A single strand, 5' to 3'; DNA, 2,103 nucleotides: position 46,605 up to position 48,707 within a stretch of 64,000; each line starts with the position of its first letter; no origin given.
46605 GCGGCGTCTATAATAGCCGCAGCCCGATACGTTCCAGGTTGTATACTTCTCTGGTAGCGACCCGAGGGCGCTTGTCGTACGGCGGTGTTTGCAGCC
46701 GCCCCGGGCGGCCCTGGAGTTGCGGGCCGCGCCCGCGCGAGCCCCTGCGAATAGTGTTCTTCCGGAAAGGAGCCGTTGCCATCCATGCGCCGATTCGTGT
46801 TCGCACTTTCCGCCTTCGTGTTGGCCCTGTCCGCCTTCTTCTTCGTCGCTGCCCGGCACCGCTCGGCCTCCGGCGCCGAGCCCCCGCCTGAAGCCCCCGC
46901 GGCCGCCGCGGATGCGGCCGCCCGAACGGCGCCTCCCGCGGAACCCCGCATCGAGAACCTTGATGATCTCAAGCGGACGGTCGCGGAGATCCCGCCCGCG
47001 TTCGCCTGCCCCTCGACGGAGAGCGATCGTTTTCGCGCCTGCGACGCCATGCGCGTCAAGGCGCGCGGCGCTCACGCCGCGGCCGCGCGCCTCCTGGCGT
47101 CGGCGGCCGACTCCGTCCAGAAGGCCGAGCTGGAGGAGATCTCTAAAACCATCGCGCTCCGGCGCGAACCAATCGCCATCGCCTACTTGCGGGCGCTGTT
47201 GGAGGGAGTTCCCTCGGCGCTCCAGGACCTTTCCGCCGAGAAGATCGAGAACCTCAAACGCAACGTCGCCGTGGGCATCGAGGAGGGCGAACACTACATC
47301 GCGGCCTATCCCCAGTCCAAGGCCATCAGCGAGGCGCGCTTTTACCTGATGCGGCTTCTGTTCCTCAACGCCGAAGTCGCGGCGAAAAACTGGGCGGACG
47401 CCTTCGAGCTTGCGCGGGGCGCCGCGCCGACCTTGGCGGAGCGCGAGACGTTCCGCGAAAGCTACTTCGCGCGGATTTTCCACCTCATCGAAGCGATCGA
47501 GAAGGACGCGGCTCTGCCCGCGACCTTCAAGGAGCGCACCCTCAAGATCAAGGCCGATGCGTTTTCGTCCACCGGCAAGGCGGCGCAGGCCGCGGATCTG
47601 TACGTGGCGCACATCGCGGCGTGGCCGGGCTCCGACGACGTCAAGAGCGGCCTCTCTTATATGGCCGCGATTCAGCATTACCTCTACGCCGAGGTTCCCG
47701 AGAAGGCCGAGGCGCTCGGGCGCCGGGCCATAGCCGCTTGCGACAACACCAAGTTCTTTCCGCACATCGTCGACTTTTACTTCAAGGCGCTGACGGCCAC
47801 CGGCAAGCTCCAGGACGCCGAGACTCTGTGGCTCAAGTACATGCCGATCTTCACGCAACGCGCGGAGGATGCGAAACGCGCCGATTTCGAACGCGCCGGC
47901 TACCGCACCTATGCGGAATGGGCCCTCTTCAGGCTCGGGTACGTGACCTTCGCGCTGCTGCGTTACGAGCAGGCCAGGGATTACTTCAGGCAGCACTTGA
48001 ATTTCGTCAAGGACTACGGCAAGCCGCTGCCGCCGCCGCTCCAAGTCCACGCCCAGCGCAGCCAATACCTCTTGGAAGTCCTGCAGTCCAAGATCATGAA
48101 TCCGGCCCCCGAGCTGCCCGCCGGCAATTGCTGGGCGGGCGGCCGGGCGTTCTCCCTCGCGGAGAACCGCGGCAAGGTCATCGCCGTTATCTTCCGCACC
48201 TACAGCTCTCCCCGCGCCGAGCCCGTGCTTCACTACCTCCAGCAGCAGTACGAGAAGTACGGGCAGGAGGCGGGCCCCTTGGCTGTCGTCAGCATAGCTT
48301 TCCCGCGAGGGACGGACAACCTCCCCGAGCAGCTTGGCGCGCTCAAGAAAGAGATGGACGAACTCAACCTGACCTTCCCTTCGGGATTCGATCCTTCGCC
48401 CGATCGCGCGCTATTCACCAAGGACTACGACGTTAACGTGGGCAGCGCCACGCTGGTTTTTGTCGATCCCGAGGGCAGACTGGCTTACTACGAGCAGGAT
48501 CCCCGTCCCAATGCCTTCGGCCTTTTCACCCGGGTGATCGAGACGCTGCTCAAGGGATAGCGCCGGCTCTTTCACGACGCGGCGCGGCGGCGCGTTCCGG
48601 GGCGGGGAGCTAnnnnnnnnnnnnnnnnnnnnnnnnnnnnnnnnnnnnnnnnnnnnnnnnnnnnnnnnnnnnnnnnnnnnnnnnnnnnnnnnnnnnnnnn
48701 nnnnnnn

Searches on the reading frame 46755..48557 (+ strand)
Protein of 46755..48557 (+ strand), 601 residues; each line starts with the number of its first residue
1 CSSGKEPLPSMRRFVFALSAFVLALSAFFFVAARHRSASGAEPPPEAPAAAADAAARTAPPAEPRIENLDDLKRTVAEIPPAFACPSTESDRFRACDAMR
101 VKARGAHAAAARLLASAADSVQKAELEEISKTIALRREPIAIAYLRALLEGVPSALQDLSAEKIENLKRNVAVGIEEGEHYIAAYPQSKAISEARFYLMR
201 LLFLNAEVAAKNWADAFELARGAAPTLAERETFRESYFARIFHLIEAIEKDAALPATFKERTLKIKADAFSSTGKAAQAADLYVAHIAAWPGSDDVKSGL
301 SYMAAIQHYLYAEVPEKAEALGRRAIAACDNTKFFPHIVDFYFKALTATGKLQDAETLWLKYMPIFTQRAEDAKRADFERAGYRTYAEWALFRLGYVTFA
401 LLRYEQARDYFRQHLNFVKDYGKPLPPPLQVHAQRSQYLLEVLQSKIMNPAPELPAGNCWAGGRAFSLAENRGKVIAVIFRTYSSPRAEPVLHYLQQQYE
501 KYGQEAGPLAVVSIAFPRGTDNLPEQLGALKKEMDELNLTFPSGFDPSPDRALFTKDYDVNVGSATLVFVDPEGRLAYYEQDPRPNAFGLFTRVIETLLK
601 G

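Call 65: search_protein_families(library=pfam, proteins=[window:46755-48557:+], max_evalue=0.0001)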
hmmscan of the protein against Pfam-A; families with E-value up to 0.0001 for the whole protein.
window:46755-48557:+ (601 aa): 1 family
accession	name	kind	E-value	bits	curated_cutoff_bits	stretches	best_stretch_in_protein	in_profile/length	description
PF08534.16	Redoxin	-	6.6e-05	23.2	26.6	0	453-585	8-137/148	Redoxin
